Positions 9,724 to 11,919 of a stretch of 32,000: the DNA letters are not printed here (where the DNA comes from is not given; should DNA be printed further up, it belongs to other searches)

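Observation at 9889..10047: N-terminus matches the 53-residue MshEN c-di-GMP-binding signature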

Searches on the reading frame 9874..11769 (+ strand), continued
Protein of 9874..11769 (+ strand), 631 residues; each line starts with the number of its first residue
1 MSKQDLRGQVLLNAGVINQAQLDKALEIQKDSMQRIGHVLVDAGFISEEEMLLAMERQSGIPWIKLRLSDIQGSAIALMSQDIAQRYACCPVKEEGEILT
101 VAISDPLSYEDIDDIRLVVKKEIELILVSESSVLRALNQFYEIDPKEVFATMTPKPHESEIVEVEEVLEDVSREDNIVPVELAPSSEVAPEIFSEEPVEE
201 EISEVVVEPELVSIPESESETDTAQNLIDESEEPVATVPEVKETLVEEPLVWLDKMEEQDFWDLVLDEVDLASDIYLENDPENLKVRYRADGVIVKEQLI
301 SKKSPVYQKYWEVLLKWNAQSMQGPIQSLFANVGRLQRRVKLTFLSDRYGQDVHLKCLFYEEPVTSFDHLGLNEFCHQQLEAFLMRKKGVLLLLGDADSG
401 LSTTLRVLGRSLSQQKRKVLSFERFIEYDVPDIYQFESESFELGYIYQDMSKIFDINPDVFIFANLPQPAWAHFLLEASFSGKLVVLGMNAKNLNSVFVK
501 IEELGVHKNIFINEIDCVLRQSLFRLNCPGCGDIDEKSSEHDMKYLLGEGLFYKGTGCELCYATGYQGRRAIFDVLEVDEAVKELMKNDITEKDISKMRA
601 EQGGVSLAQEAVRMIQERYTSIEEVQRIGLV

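Call 90: predict_structure(alignment_id=A5)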
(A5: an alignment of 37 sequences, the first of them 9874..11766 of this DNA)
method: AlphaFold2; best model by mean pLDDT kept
length: 631 residues; sequences in the alignment: 37
mean_pLDDT: 73.4   pTM: 0.54
mean pLDDT of the five models: 73.4, 72.6, 72.5, 72.1, 70.0
residues with pLDDT >= 90: 173; 70-90: 246; 50-70: 81; < 50: 131
segments of 3 or more residues with pLDDT < 50: 153-256, 321-337, 443-447
pLDDT, mean of each block of 10 residues (from residue 1): 69 92 91 86 92 90 91 92 89 95 82 85 93 90 67 38 41 37 37 39 34 30 41 36 31 49 70 78 85 82 82 67 41 40 54 65 72 89 94 87 89 92 74 76 51 79 84 89 94 88 91 94 90 73 59 86 86 91 86 79 82 87 83 66
secondary structure, 60 per line:
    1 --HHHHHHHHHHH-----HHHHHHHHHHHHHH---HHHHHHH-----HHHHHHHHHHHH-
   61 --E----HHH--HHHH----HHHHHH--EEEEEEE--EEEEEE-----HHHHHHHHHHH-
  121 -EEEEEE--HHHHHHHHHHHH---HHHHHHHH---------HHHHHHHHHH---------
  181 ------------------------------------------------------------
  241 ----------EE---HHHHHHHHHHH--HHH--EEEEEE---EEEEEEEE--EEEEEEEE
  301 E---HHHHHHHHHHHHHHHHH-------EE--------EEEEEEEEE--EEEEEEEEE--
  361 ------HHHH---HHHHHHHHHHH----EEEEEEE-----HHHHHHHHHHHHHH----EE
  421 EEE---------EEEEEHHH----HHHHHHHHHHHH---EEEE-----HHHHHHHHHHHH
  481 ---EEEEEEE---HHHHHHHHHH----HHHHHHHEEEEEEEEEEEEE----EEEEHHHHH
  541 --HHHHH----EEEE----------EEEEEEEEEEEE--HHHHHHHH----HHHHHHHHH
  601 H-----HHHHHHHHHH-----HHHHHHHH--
elements in order: H3-13 H19-32 H36-42 H48-59 H73-76 H81-86 E89-95 E98-103 H109-119 E122-127 H130-141 H145-152 H162-171 H256-266 E274-279 E283-290 E293-301 H305-321 E339-347 E350-358 H367-370 H374-384 E389-395 H401-414 E419-423 E433-437 H445-456 E460-463 H469-480 E484-490 H494-503 H508-514 E515-527 E532-535 H536-540 H543-547 E552-555 E566-577 H580-587 H592-601 H607-616 H622-629
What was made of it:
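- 9874..11769 (+): 631-aa PilB/GspE/MshE-family pseudo-ATPase: MshEN domain, acidic disordered linker, then a catalytically dead T2SSE-type ATPase fold. Full-length AF2 model (call 90).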

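Call 92: fold_search(model_id=the predicted structure, library=pdb)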
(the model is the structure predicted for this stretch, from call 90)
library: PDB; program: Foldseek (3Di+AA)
matches with E <= 10: 1781; with E <= 0.001: 270
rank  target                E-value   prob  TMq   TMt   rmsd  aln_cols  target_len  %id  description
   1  5oiu_C                3.5e-28  1.00  0.46  0.71   6.6       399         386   22  Crystal structure of PilF type IV pilus assembly ATPase from Thermus thermophilus (released 2018-08-08)
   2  5tsh_E                1.0e-27  1.00  0.46  0.72   5.9       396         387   22  PilB from Geobacter metallireducens bound to AMP-PNP (released 2017-05-17)
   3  5oiu_B                1.7e-27  1.00  0.48  0.75   5.1       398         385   22  Crystal structure of PilF type IV pilus assembly ATPase from Thermus thermophilus (released 2018-08-08)
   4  5zfr_B                2.1e-27  1.00  0.47  0.73   5.5       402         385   21  Crystal structure of PilB, an extension ATPase motor of Type IV pilus, from Geobacter sulfurreducens (released 2018-09-19)
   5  4pht_C                2.2e-27  1.00  0.38  0.53  20.6       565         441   18  ATPase GspE in complex with the cytoplasmic domain of GspL from the Vibrio vulnificus type II Secretion system (released 2014-11-26)
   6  4pht_B                2.6e-27  1.00  0.37  0.52  20.8       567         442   18  ATPase GspE in complex with the cytoplasmic domain of GspL from the Vibrio vulnificus type II Secretion system (released 2014-11-26)
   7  4pht_A                3.0e-27  1.00  0.38  0.53  21.5       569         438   18  ATPase GspE in complex with the cytoplasmic domain of GspL from the Vibrio vulnificus type II Secretion system (released 2014-11-26)
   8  5tsh_F                3.5e-27  1.00  0.47  0.73   5.3       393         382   22  PilB from Geobacter metallireducens bound to AMP-PNP (released 2017-05-17)
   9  5tsh_D                5.0e-27  1.00  0.45  0.70   6.4       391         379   21  PilB from Geobacter metallireducens bound to AMP-PNP (released 2017-05-17)
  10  1p9r                  6.3e-27  1.00  0.46  0.72   6.0       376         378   24  Crystal Structure of Vibrio cholerae putative NTPase EpsE (released 2003-10-14)
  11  5tsh_B                7.5e-27  1.00  0.45  0.70   6.9       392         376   22  PilB from Geobacter metallireducens bound to AMP-PNP (released 2017-05-17)
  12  5zfr_C                7.9e-27  1.00  0.45  0.70   6.9       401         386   21  Crystal structure of PilB, an extension ATPase motor of Type IV pilus, from Geobacter sulfurreducens (released 2018-09-19)
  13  5tsh_C                9.4e-27  1.00  0.47  0.74   5.8       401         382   21  PilB from Geobacter metallireducens bound to AMP-PNP (released 2017-05-17)
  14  5tsg_C                1.1e-26  1.00  0.47  0.74   6.0       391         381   22  PilB from Geobacter metallireducens bound to ADP (released 2017-05-17)
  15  5zfr_A                1.5e-26  1.00  0.47  0.73   6.0       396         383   21  Crystal structure of PilB, an extension ATPase motor of Type IV pilus, from Geobacter sulfurreducens (released 2018-09-19)
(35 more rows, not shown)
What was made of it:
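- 9874..11769 (+): Fold matches PilF/PilB/GspE cores at TMt 0.70-0.79 (call 92).
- On PilB/GspE/MshE secretion-superfamily motor ATPases (Pfam PF00437; TIGR02538, TIGR02533): Foldseek matches PilF, PilB and EpsE cores at TMt 0.70-0.79 (call 92).
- The fold is retained (calls 90, 92).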
